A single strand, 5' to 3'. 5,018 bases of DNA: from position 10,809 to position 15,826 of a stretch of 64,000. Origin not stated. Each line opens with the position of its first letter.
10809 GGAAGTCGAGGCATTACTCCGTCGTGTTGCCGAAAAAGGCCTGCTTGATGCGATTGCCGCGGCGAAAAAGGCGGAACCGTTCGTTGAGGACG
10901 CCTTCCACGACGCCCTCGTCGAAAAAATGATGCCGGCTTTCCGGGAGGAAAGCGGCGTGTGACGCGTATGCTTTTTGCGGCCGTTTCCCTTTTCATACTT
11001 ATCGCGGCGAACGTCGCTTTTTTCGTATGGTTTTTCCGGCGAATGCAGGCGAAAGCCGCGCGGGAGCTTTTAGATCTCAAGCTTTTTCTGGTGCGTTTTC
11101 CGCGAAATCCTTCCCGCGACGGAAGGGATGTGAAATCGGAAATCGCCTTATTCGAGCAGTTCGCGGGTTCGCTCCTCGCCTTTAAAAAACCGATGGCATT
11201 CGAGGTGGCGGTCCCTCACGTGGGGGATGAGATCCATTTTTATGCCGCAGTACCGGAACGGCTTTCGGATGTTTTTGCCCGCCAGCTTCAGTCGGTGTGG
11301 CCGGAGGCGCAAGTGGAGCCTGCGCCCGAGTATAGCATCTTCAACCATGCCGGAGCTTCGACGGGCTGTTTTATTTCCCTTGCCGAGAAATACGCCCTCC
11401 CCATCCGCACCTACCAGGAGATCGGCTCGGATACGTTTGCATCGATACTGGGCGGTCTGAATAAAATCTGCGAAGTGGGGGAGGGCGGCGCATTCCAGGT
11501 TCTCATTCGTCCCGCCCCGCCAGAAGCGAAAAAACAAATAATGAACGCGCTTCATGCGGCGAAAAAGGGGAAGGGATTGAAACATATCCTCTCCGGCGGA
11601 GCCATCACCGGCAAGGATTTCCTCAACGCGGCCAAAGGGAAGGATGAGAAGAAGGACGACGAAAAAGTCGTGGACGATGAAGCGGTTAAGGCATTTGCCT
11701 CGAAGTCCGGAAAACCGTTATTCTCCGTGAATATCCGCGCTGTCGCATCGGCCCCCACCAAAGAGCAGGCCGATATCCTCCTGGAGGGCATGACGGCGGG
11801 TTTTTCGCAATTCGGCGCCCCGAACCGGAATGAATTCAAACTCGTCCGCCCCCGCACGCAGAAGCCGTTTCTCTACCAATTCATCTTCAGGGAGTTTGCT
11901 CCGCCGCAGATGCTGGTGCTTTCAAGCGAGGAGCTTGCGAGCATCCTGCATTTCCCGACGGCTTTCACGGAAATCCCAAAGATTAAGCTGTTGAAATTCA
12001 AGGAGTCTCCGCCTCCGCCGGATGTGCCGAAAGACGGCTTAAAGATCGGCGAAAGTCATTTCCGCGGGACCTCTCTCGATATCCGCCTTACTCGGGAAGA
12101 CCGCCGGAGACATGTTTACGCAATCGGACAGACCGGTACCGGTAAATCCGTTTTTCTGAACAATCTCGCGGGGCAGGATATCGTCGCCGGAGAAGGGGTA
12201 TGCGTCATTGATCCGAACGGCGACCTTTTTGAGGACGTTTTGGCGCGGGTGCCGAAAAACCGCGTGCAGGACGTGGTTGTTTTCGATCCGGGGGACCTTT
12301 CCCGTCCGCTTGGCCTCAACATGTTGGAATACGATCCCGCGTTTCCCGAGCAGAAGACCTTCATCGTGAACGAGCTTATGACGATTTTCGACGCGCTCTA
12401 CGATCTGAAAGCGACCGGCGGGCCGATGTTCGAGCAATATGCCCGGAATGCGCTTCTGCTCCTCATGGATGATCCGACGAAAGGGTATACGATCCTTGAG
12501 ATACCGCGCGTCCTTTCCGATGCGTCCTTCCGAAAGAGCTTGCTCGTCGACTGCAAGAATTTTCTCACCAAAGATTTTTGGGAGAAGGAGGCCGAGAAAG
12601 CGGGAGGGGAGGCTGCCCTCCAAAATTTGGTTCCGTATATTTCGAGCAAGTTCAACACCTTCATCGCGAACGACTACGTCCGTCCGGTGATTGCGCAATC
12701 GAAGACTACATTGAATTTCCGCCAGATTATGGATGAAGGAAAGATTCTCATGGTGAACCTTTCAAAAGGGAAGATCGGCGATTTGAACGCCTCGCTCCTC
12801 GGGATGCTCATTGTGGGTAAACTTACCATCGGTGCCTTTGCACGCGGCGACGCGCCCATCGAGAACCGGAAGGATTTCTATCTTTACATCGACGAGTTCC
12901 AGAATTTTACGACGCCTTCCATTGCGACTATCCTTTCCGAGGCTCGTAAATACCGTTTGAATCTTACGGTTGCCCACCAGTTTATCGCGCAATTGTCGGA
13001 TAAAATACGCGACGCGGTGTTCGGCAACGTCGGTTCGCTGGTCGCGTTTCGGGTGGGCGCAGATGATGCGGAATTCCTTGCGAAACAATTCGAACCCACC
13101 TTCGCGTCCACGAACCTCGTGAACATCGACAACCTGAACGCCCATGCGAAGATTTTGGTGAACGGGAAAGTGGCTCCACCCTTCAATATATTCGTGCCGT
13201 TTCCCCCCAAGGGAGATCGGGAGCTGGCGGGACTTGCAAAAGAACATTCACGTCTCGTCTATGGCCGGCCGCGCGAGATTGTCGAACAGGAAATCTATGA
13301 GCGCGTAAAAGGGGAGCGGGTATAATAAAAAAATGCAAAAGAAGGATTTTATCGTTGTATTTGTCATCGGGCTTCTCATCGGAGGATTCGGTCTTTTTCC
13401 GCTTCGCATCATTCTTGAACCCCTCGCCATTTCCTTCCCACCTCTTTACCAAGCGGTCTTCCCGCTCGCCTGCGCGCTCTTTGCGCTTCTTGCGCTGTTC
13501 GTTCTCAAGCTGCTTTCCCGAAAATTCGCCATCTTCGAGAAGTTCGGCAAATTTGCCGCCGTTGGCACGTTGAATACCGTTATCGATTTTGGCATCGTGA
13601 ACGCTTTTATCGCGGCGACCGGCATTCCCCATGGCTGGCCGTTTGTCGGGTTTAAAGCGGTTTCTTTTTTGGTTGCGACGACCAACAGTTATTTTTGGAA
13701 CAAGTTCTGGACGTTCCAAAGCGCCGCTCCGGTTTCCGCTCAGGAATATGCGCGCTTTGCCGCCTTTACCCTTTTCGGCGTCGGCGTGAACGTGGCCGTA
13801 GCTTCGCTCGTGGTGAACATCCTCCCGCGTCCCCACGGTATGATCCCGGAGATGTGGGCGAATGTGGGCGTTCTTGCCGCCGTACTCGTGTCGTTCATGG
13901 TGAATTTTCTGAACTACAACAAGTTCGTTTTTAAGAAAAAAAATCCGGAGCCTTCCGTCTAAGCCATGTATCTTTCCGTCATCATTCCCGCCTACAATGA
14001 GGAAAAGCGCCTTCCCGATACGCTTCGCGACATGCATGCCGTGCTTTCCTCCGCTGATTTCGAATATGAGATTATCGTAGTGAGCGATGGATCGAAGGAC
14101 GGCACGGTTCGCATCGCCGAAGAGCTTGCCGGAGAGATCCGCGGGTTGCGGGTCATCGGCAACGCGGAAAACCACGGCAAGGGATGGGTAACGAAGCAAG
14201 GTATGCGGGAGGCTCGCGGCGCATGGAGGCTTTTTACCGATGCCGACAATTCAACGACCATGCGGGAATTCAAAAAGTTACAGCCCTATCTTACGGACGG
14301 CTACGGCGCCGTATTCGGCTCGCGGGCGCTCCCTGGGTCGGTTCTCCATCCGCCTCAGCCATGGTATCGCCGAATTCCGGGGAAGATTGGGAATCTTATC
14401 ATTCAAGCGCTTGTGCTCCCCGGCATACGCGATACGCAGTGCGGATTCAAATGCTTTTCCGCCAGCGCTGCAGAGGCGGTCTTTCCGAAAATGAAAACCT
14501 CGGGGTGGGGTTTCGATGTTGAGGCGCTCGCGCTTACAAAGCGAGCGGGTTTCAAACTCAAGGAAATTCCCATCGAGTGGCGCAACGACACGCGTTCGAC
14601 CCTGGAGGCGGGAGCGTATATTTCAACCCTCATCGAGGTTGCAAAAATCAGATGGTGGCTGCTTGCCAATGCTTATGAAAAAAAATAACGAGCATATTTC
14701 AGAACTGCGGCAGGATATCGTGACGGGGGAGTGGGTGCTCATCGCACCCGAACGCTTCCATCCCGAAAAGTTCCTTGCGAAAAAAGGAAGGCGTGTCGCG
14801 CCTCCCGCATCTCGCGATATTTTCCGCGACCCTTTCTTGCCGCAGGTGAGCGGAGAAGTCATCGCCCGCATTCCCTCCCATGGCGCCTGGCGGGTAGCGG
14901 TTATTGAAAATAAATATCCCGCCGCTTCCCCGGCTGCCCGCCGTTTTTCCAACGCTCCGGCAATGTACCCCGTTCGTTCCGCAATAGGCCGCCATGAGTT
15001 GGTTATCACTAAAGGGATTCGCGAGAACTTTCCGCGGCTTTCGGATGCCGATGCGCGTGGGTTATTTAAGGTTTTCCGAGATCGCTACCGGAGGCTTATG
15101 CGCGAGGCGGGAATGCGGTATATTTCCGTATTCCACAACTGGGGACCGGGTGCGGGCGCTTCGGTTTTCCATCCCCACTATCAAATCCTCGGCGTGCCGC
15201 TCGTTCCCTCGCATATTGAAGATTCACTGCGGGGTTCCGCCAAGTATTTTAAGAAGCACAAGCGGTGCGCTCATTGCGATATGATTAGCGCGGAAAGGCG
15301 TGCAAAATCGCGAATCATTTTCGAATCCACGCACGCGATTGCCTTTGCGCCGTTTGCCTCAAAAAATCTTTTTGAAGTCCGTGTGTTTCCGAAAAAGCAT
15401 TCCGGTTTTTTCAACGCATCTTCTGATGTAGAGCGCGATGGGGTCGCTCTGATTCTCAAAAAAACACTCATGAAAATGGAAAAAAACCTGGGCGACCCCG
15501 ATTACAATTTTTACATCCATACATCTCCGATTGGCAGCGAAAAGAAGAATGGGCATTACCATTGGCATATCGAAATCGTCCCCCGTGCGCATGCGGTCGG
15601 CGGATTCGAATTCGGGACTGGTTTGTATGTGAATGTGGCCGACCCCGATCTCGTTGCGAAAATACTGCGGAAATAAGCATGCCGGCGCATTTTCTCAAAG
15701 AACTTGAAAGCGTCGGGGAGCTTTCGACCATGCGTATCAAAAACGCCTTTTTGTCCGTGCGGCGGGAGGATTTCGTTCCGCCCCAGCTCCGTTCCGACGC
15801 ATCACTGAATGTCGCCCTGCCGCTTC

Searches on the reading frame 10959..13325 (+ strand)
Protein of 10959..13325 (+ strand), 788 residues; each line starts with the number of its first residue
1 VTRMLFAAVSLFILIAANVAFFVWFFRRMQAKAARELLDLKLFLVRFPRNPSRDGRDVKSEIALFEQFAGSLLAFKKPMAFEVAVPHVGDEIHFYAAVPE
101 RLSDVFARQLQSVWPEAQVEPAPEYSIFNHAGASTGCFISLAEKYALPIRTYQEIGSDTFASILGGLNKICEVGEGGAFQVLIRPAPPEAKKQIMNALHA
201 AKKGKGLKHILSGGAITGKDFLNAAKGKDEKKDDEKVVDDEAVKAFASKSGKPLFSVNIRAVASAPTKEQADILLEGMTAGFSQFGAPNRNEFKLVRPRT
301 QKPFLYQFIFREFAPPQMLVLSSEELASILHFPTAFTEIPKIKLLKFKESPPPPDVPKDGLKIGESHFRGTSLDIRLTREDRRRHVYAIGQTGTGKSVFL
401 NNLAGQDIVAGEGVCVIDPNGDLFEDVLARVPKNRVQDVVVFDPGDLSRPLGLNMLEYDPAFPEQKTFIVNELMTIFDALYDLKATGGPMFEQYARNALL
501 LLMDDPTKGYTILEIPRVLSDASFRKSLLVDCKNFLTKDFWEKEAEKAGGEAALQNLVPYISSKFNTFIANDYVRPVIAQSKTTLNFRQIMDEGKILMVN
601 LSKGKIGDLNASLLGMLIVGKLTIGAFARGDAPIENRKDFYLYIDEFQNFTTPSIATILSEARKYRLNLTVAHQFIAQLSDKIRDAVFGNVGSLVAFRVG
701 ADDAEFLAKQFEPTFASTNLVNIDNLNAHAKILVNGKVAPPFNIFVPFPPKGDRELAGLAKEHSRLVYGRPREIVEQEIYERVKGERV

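Call 3: search_protein_families(library=pfam, proteins=[window:10959-13325:+], max_evalue=0.1)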
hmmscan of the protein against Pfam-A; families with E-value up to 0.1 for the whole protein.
window:10959-13325:+ (788 aa): 8 families
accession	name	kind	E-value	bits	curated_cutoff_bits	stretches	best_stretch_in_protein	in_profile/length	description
PF02534.20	T4SS-DNA_transf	-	9.4e-06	25.2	20.1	1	384-682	45-347/468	Type IV secretory system Conjugative DNA transfer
PF12696.13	TraG-D_C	-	3e-05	24.4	22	1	640-705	2-73/126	TraM recognition site of TraD and TraG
PF10412.15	TrwB_AAD_bind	-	0.0013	18.1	20.5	1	378-426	10-58/387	Type IV secretion-system coupling protein DNA-binding domain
PF01935.23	DUF87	-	0.003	18.1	23.2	1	370-450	9-84/220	Helicase HerA, central domain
PF13401.12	AAA_22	-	0.0054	17.5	27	0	382-407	4-29/130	AAA domain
PF05872.18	HerA_C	-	0.022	13.9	22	1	374-424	12-62/502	Helicase HerA-like C-terminal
PF25199.1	nSTAND_NTPase5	-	0.039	14.2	34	0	377-446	35-106/145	Novel STAND NTPase 5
PF00350.29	Dynamin_N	-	0.057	13.9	27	1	387-409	2-24/168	Dynamin family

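Call 49: search_protein_families(library=ncbifam, proteins=[window:10959-13325:+], max_evalue=0.01)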
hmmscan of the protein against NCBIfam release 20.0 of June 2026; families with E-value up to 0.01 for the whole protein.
window:10959-13325:+ (788 aa): 6 families
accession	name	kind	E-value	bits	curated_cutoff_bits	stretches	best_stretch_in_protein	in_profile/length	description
TIGR03743.1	SXT_TraD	subfamily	7.5e-12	44.5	366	2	339-445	127-240/636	conjugative transfer system coupling protein TraD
NF045973.1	conju_CD1115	equivalog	6.3e-09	35.2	250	2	379-458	20-97/442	VirD4-like conjugal transfer protein, CD1115 family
TIGR03754.1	conj_TOL_TraD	equivalog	7.5e-07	28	647.55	1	374-431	171-226/643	type IV conjugative transfer system coupling protein TraD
TIGR00929.1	VirB4_CagE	subfamily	0.0053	15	643.1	0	385-406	439-460/792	VirB4 family type IV secretion/conjugal transfer ATPase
NF053655.1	CedD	equivalog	0.008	14.9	600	0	361-423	199-261/527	DNA-translocating ATPase CedD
NF045975.1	VirB4_plasma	equivalog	0.0081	13.9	590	0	374-420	505-552/894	Mbov_0397 family ICE element conjugal transfer ATPase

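Call 50: search_solved_structures(query=window:10959-13325:+, max_evalue=0.01)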
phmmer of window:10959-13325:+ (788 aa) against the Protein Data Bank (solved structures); distinct sequences matched with E-value up to 0.01: 2.
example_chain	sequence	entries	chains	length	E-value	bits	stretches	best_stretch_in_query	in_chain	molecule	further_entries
1gl6_A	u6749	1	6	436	6.7e-07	31.2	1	374-425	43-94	ATPASE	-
1e9r_A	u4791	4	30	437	6.7e-07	31.2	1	374-425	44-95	CONJUGAL TRANSFER PROTEIN TRWB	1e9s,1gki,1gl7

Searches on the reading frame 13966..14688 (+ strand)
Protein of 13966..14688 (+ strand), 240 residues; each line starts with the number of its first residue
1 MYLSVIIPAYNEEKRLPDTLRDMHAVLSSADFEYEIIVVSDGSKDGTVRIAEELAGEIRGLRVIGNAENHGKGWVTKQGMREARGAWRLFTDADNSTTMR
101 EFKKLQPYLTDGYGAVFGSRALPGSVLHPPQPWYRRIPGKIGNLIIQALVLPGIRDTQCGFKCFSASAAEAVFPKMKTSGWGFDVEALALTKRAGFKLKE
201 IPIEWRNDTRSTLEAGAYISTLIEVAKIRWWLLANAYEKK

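Call 49: search_protein_families(library=ncbifam, proteins=[window:13966-14688:+], max_evalue=0.01)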
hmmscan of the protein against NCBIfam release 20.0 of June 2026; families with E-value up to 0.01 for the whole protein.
window:13966-14688:+ (240 aa): 23 families
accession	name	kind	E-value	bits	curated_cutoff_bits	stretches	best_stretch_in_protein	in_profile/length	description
TIGR04283.1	glyco_like_mftF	equivalog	7.3e-15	55.1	182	1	3-109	1-97/221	TIGR04283 family arsenosugar biosynthesis glycosyltransferase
NF041875.1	EPS_EpsD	equivalog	1.5e-14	54.1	370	1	3-98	1-93/325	exopolysaccharide biosynthesis glycosyltransferase EpsD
TIGR03937.1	PgaC_IcaA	equivalog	1.7e-13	50.3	422.3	1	3-95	47-136/407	poly-beta-1,6-N-acetyl-D-glucosamine synthase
NF047588.1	GlcsyltransPgfSStrep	equivalog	1.1e-12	47.8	500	1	1-172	1-167/308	glycosyltransferase PgfS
NF041391.1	DPhHxTase_Halo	equivalog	3e-12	46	375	1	9-210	3-188/213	dolichyl-phosphate hexose transferase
NF007482.0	PRK10073.1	equivalog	3.3e-12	46.1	423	1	3-104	8-105/334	glycosyltransferase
NF007986.1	PRK10714.1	equivalog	8.5e-12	44.7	529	1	3-171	8-171/316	undecaprenyl-phosphate 4-deoxy-4-formamido-L-arabinose transferase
NF038302.1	EPS_HpsE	equivalog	1.3e-11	44.1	300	1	3-98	3-100/307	hormogonium polysaccharide biosynthesis glycosyltransferase HpsE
TIGR04182.1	glyco_TIGR04182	equivalog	5.8e-09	35.7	325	1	4-209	3-194/293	S-layer glycoprotein N-glycosyltransferase AglJ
NF047683.1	TeichurnBiosyTuaG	equivalog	6.7e-09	35.8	400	1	3-102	8-104/252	teichuronic acid biosynthesis protein TuaG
NF058614.1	PPMAGASynPpgS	equivalog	1.6e-08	34.2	370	1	5-204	4-195/226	polyprenyl-phospho-N-acetylgalactosaminyl synthase PpgS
TIGR03469.1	HpnB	hypoth_equivalog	1.6e-08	34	379.25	1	4-104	47-155/386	hopene-associated glycosyltransferase HpnB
NF010496.0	PRK13915.1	equivalog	3.9e-08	32.7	262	1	3-102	33-134/307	glucosyl-3-phosphoglycerate synthase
TIGR03965.1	mycofact_glyco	equivalog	8e-08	31.6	280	1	4-122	77-192/467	mycofactocin biosynthesis glycosyltransferase MftF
TIGR04009.1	wcaE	equivalog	2.1e-07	30.5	369.2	1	1-93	1-91/248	colanic acid biosynthesis glycosyltransferase WcaE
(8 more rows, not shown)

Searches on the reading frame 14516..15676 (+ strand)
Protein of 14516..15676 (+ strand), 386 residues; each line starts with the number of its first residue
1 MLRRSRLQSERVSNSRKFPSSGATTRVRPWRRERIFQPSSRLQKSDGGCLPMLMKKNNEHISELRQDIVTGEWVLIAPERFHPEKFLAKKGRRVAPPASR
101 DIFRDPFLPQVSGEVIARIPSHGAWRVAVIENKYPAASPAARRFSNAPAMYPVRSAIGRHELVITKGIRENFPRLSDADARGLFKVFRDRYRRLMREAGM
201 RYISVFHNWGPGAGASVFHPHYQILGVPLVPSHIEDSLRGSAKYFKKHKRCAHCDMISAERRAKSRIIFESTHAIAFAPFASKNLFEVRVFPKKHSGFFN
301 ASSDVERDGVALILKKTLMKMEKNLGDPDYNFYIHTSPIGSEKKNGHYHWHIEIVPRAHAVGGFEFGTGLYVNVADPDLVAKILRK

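Call 78: search_protein_families(library=pfam, proteins=[window:14516-15676:+], max_evalue=0.0001)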
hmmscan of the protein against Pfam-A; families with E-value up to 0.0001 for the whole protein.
window:14516-15676:+ (386 aa): 4 families
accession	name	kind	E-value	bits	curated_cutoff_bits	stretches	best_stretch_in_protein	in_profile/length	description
PF16268.10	DUF4921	-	1.4e-11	44.4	28.5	1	196-380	217-389/425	Domain of unknown function (DUF4921)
PF02744.22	GalP_UDP_tr_C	-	9.8e-11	42.1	29.2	1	242-367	6-133/165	Galactose-1-phosphate uridyl transferase, C-terminal domain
PF01087.27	GalP_UDP_transf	-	1.5e-10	42.3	22.1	1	58-231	8-184/184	Galactose-1-phosphate uridyl transferase, N-terminal domain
PF01230.28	HIT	-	2e-05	25.6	21.5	0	262-352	3-92/98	HIT domain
